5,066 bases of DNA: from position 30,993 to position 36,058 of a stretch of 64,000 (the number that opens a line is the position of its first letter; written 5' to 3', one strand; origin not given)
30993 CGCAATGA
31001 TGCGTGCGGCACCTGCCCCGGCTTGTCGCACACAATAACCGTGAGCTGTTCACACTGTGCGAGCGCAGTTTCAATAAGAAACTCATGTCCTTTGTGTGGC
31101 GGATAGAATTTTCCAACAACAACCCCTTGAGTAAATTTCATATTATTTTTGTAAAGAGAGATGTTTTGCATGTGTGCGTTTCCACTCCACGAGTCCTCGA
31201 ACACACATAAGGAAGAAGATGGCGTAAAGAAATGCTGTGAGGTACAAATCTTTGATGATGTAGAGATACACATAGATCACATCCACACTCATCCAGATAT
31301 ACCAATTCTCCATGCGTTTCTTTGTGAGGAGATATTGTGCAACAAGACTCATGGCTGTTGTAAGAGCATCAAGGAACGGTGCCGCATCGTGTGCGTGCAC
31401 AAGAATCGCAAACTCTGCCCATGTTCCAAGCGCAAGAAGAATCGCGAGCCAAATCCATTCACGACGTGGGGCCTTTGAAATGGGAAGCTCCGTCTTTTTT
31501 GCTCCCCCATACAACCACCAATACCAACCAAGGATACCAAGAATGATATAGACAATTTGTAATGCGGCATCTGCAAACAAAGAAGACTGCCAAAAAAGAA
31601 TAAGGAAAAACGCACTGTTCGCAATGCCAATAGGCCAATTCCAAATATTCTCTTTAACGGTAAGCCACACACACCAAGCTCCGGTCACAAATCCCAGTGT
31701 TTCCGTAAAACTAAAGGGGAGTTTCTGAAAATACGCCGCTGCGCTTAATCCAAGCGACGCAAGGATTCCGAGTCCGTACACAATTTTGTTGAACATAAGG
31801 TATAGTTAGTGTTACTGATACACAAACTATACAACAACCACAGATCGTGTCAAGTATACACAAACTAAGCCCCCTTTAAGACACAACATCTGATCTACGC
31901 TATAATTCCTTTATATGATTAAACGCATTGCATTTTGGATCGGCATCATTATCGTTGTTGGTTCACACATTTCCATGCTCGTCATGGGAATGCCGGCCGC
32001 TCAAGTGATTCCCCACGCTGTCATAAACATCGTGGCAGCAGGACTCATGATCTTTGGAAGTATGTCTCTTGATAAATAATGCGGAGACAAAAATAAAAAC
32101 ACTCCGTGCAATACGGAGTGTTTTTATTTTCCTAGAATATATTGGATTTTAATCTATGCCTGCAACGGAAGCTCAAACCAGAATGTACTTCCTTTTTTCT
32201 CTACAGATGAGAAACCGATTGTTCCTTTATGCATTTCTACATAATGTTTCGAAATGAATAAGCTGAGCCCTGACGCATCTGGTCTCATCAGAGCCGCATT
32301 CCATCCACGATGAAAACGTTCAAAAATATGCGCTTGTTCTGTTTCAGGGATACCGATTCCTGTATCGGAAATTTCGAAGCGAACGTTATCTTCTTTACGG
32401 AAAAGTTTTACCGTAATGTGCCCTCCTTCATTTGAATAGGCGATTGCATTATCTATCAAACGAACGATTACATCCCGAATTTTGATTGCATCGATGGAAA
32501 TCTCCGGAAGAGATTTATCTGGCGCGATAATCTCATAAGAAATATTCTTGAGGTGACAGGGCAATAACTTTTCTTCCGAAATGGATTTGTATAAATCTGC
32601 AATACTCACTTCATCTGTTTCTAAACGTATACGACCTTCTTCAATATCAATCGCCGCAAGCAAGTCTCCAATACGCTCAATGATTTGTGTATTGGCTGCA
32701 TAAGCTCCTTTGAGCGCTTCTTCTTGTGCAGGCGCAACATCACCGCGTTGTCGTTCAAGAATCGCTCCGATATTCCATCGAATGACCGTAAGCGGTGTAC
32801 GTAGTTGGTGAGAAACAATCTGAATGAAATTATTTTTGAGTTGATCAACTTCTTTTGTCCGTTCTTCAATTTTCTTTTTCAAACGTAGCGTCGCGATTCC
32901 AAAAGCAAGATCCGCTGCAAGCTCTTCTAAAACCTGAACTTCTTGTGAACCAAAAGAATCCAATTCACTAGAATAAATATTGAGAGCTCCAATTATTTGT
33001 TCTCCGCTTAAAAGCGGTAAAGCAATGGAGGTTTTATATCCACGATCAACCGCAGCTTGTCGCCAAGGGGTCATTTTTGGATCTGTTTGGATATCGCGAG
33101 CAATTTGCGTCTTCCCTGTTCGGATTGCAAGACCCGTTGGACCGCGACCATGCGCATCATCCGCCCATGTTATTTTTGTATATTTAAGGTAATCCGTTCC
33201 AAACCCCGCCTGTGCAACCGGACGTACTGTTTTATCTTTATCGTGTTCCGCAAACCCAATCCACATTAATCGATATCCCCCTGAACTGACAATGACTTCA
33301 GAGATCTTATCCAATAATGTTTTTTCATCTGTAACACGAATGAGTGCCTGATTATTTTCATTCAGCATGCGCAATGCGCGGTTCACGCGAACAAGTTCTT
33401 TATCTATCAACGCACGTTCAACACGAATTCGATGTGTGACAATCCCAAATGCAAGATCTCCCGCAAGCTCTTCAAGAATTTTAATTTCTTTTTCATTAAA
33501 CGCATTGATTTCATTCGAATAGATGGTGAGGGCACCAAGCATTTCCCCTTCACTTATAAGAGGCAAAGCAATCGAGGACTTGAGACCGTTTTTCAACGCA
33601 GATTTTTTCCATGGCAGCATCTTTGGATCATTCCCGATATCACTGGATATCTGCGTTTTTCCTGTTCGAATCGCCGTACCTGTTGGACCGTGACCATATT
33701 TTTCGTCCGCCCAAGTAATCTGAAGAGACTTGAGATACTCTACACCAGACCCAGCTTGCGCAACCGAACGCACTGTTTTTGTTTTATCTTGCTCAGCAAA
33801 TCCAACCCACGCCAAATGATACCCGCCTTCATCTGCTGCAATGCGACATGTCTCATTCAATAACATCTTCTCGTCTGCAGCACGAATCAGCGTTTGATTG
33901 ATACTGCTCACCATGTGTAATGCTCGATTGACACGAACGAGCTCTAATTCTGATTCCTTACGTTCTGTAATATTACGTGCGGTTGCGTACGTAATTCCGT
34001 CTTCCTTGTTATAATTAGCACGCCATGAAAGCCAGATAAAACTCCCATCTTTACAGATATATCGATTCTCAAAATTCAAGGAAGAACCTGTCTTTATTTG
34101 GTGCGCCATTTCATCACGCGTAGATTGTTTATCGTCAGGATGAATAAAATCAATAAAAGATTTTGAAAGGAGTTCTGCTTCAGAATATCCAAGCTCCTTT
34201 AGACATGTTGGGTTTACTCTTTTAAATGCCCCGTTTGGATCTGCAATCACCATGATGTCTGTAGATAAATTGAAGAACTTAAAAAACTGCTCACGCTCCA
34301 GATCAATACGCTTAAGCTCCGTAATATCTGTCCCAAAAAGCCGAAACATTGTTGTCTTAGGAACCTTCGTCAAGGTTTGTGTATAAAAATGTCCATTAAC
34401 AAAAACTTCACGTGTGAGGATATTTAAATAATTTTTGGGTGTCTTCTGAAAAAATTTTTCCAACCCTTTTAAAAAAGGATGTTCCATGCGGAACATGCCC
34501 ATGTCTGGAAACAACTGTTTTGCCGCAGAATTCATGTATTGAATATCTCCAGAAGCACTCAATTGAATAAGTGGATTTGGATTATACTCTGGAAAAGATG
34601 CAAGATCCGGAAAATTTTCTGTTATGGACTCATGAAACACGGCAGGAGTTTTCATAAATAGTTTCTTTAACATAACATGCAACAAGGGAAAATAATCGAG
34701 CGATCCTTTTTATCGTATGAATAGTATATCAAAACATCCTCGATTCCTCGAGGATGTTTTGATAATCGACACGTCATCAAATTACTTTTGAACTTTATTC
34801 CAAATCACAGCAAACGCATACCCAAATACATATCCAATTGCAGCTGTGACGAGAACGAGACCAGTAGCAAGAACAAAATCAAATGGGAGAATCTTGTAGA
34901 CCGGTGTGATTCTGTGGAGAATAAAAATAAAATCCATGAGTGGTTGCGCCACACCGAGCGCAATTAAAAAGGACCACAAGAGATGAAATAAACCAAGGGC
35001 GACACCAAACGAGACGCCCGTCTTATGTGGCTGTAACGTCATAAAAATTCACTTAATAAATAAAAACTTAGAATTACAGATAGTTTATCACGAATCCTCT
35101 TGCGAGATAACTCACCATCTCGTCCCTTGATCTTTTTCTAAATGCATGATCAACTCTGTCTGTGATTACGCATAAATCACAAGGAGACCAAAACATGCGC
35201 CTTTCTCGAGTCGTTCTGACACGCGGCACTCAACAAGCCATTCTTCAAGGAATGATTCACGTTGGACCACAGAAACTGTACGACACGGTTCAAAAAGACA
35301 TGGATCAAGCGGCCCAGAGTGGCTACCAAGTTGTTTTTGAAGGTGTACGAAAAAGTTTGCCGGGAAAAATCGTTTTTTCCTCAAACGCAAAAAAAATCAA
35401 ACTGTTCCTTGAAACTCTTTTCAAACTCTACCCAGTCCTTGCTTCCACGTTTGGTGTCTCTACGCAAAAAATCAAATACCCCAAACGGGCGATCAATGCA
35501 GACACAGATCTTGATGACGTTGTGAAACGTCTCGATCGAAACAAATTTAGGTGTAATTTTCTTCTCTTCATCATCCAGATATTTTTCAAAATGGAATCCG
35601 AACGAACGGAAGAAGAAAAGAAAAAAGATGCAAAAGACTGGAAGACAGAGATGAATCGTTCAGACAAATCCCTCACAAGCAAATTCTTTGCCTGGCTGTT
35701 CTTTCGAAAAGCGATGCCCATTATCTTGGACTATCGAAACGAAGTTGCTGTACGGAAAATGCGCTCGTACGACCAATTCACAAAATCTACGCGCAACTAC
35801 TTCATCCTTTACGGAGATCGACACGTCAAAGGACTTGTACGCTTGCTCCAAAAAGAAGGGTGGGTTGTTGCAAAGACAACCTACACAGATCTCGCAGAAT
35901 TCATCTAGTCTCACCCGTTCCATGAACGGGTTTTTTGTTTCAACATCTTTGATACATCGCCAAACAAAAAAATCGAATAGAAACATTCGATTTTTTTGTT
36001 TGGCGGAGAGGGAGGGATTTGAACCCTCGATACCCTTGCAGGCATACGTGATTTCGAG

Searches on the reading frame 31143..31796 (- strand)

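Call 51: search_protein_families(library=pfam, proteins=[window:31143-31796:-], max_evalue=0.001)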
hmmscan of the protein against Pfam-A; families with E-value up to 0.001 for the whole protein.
window:31143-31796:- (217 aa): 1 family
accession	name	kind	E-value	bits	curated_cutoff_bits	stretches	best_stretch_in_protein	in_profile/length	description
PF04973.17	NMN_transporter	-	3.8e-52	177.2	27.3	1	30-207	2-175/175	Nicotinamide mononucleotide transporter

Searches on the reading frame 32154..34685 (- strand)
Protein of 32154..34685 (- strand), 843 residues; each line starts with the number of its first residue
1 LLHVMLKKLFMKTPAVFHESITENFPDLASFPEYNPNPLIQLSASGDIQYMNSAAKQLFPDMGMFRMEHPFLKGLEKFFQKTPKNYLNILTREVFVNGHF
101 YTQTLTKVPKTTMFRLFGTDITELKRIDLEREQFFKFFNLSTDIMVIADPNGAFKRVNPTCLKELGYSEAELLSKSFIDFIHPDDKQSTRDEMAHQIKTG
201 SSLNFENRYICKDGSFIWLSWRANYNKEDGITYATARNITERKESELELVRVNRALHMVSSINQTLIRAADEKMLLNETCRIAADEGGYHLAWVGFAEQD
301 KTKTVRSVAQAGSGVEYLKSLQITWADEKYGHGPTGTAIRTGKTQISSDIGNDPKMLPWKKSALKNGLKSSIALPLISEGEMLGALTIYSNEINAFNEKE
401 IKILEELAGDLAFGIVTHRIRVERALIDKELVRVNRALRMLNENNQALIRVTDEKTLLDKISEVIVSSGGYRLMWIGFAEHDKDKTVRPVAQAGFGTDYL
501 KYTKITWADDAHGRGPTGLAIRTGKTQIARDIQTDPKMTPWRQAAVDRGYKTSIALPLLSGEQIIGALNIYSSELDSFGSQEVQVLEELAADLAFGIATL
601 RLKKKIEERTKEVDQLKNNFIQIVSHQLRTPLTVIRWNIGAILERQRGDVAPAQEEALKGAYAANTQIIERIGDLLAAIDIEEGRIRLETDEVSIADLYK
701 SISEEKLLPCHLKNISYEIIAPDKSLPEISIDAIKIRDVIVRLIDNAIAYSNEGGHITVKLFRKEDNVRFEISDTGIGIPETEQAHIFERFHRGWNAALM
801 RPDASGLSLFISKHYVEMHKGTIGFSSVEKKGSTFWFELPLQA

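Call 52: search_protein_families(library=pfam, proteins=[window:32154-34685:-], max_evalue=0.001)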
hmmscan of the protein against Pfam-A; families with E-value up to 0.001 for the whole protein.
window:32154-34685:- (843 aa): 11 families
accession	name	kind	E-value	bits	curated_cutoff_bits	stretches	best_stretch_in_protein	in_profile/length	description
PF13185.12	GAF_2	-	3.8e-43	147.4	28.6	2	270-415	2-135/136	GAF domain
PF02518.31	HATPase_c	-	1.6e-24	86.9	26.4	1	732-842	2-110/111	Histidine kinase-, DNA gyrase B-, and HSP90-like ATPase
PF01590.32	GAF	-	5.2e-24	85.7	22.4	2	314-413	31-131/133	GAF domain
PF08447.18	PAS_3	-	1e-15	58.2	25.6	1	156-229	3-79/89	PAS fold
PF00989.32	PAS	-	8.6e-12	45.5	22.6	1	134-223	3-93/113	PAS fold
PF13426.13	PAS_9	-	6e-11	43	27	1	143-241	2-103/103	PAS domain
PF00512.31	HisKA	-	1.9e-08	34.7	26.9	1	617-682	2-64/66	His Kinase A (phospho-acceptor) domain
PF13492.12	GAF_3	-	4.2e-08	34.1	27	0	552-598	82-128/129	GAF domain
PF08448.16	PAS_4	-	2e-06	28.4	23.1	1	139-244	2-110/110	PAS fold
PF13188.13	PAS_8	-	1.6e-05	25.1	21.8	0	133-189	2-56/65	PAS domain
PF15714.11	SpoVT_C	-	2.8e-05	24.6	27.5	0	365-409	76-121/128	Stage V sporulation protein T C-terminal, transcription factor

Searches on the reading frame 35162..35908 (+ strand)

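Call 52: search_protein_families(library=pfam, proteins=[window:35162-35908:+], max_evalue=0.001)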
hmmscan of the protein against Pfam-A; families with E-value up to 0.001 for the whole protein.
window:35162-35908:+ (248 aa): 1 family
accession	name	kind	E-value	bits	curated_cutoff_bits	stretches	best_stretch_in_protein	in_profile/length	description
PF01963.22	TraB_PrgY_gumN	-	4.6e-05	23.8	26.8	0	180-236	205-261/263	TraB/PrgY/gumN family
